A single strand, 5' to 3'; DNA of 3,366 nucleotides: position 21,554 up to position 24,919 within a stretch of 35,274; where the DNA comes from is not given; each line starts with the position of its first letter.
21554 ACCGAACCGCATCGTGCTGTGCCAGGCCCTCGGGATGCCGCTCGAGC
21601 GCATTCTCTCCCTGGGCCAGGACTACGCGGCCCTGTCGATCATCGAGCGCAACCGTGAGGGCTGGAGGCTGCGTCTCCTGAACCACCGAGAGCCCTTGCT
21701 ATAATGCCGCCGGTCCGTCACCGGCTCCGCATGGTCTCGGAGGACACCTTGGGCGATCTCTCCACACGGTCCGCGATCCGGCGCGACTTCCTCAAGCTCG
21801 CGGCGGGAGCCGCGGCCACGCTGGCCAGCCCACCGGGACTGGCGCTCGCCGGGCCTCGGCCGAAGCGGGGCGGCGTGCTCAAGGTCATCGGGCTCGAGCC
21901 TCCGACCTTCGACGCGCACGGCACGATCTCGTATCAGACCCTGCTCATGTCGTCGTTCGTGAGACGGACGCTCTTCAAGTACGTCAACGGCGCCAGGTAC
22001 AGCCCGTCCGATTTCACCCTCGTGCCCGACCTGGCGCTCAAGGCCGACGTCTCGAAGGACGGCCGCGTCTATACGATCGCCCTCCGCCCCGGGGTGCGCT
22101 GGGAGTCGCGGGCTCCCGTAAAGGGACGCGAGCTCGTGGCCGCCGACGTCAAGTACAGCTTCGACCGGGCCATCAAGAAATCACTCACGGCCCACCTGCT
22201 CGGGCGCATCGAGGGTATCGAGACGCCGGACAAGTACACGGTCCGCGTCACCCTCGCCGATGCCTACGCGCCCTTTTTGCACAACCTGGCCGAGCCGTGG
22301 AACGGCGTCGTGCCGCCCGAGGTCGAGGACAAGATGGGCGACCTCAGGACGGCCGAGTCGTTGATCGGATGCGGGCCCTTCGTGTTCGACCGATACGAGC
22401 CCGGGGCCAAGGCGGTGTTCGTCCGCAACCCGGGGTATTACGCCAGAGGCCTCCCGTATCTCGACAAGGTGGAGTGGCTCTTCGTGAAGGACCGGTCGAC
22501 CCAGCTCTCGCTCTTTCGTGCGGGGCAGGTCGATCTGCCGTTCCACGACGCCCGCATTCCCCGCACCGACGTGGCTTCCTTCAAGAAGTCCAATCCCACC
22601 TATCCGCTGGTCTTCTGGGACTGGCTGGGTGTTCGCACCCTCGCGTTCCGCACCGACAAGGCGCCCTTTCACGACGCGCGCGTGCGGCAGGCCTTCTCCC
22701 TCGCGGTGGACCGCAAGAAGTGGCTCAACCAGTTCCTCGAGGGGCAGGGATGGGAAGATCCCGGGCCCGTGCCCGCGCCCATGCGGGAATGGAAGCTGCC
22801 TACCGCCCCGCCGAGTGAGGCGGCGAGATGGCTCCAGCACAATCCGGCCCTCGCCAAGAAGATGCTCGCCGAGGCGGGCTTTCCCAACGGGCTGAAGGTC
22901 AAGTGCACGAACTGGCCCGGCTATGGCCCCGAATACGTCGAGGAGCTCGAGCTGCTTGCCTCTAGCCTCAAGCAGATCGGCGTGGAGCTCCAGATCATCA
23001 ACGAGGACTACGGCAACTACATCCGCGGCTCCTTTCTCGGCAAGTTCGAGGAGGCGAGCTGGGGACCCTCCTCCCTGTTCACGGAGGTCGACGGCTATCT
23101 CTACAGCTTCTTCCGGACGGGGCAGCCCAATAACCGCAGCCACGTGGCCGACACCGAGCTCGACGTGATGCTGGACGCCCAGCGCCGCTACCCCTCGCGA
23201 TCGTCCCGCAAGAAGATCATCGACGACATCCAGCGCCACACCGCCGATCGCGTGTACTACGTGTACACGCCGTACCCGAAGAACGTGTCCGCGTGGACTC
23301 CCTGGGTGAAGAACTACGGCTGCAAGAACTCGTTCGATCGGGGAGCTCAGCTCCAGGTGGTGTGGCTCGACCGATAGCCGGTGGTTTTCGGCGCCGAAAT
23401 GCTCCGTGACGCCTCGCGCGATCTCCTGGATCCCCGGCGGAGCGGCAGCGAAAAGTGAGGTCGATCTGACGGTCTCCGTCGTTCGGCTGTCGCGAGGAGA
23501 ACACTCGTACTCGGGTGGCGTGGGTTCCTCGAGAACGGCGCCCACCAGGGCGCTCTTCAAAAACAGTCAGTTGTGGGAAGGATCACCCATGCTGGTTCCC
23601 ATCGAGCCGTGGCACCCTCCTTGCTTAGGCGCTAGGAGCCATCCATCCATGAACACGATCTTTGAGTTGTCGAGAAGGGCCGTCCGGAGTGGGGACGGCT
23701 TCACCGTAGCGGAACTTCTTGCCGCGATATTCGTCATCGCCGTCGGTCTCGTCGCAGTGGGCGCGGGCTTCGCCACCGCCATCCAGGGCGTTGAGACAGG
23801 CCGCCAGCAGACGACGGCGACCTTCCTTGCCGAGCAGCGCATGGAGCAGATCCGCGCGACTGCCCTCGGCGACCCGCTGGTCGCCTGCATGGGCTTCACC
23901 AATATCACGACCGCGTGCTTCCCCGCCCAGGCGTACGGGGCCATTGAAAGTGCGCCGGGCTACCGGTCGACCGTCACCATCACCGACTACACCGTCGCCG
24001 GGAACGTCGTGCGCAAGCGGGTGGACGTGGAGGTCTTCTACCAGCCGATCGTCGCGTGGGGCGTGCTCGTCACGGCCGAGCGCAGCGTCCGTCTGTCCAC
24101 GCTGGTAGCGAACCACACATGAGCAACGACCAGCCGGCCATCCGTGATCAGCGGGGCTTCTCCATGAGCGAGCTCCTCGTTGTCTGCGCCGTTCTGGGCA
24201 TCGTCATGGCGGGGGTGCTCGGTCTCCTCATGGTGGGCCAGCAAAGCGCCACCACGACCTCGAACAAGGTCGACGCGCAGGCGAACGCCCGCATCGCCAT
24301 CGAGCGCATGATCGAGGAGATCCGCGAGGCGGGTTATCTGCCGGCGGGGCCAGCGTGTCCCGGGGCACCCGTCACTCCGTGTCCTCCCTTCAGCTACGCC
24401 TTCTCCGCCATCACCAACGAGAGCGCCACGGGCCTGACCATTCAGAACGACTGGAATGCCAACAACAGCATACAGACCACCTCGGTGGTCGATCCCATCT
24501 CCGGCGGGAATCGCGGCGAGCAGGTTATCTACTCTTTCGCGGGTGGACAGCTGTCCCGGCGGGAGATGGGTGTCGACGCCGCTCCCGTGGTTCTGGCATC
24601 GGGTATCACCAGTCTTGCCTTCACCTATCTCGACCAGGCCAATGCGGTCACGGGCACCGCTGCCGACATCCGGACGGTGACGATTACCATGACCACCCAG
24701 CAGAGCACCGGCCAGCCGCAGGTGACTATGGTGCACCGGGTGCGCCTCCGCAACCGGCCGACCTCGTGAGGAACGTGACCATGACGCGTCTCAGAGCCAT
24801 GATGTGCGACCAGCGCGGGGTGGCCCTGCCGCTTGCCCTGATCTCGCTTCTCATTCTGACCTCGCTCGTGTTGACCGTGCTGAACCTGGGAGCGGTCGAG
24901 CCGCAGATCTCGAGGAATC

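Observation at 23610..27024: Sigma-54-driven, self-contained pseudopilin trio plus TPR lipoprotein, with no pilus or T2SS machinery nearby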

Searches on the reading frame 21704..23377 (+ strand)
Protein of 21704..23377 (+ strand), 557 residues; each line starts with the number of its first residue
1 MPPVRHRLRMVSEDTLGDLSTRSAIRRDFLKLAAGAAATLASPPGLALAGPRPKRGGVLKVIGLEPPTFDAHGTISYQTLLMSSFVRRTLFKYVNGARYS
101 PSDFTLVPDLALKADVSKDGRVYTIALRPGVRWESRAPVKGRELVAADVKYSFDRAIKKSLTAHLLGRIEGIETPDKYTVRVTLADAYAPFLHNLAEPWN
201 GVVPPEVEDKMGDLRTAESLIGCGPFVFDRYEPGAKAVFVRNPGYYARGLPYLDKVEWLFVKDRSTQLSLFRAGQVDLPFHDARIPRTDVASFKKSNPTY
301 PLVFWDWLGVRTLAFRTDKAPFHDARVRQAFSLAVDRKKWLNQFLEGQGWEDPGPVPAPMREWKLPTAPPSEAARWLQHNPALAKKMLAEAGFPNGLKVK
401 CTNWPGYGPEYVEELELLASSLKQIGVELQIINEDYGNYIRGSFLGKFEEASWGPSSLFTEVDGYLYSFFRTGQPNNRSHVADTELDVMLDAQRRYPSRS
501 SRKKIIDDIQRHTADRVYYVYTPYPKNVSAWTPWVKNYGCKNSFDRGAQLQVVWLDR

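Call 9: search_protein_families(library=pfam, proteins=[window:21704-23377:+], max_evalue=0.001)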
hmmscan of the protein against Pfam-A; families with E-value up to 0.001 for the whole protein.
window:21704-23377:+ (557 aa): 1 family
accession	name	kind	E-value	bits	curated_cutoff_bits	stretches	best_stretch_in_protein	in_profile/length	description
PF00496.27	SBP_bac_5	-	9.7e-72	242.5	32.4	1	105-475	1-366/368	Bacterial extracellular solute-binding proteins, family 5 Middle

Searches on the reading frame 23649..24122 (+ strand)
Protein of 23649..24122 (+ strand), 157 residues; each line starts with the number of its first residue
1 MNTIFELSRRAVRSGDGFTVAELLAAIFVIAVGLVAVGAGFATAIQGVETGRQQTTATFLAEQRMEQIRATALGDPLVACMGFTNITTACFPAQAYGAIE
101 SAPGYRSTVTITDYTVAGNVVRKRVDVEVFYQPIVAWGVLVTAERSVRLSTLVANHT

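Call 4: search_protein_families(library=pfam, proteins=[window:23649-24122:+], max_evalue=1)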
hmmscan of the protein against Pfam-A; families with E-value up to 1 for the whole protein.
window:23649-24122:+ (157 aa): 1 family
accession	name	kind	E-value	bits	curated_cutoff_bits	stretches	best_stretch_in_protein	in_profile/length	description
PF07963.17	N_methyl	-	0.0084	16.1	21.2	1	17-37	6-26/27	Prokaryotic N-terminal methylation motif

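Call 5: search_protein_families(library=ncbifam, proteins=[window:23649-24122:+], max_evalue=1)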
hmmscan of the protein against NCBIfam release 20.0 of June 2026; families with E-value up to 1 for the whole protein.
window:23649-24122:+ (157 aa): 5 families
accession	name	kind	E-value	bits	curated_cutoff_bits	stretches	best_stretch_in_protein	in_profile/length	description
TIGR02523.1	type_IV_pilV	equivalog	1.9e-06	28.4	52.2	1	17-71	3-57/139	type IV pilus modification protein PilV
TIGR01707.1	gspI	equivalog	0.0014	19.1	44.35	1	17-71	1-55/101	type II secretion system minor pseudopilin GspI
TIGR02532.1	IV_pilin_GFxxxE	domain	0.017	14.9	16.3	1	17-37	3-23/24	prepilin-type N-terminal cleavage/methylation domain-containing protein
TIGR02459.1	CbtB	hypoth_equivalog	0.026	15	64.4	1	54-86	9-41/60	cobalt transporter subunit CbtB (proposed)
NF038303.1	EPS_HpsB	equivalog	0.084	12.8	150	1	16-70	3-62/211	hormogonium polysaccharide secretion pseudopilin HpsB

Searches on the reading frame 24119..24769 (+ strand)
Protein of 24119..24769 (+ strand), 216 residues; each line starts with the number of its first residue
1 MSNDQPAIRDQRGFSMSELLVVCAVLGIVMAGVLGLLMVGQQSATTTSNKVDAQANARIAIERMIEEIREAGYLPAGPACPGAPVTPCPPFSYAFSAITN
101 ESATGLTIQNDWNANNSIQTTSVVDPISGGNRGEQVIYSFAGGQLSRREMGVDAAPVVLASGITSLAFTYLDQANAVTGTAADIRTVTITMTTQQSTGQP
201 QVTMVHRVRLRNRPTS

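Call 4: search_protein_families(library=pfam, proteins=[window:24119-24769:+], max_evalue=1)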
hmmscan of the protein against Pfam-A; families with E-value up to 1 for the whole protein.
window:24119-24769:+ (216 aa): 2 families
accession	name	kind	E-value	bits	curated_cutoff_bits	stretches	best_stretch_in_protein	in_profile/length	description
PF07963.17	N_methyl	-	1.8e-07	30.9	21.2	1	9-34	2-27/27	Prokaryotic N-terminal methylation motif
PF11990.13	DUF3487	-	0.029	14.6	27.8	1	3-40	11-45/114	Protein of unknown function (DUF3487)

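Call 5: search_protein_families(library=ncbifam, proteins=[window:24119-24769:+], max_evalue=1)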
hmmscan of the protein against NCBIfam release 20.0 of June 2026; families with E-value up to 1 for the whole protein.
window:24119-24769:+ (216 aa): 9 families
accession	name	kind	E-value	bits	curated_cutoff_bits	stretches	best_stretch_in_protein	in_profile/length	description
TIGR02532.1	IV_pilin_GFxxxE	domain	2.5e-05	23.9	16.3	1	11-34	1-24/24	prepilin-type N-terminal cleavage/methylation domain-containing protein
NF007848.0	PRK10557.1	equivalog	3.2e-05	23.3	120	1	10-131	9-116/192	prepilin peptidase-dependent protein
TIGR01708.2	typeII_sec_gspH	equivalog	0.0023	17.9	80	1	11-46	1-34/169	type II secretion system minor pseudopilin GspH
NF041013.1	T4P_ComGE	equivalog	0.0025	17.9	49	1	11-63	3-55/83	competence type IV pilus minor pilin ComGE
TIGR02599.1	TIGR02599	subfamily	0.003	16.8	256.5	1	13-71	1-59/361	Verru_Chthon cassette protein C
TIGR01710.1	typeII_sec_gspG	equivalog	0.0088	16.1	88.85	1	12-55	1-44/134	type II secretion system major pseudopilin GspG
NF041775.1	typeIV_PilA_Myxo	equivalog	0.078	12.9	400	1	11-38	10-37/214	type IV pilin protein PilA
TIGR03750.1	conj_TIGR03750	hypoth_equivalog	0.15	12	70.75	1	12-39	16-42/111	TIGR03750 family conjugal transfer protein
NF047828.1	T3SSXpsI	equivalog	0.23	11.5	150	1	11-54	1-44/132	type II secretion system protein XpsI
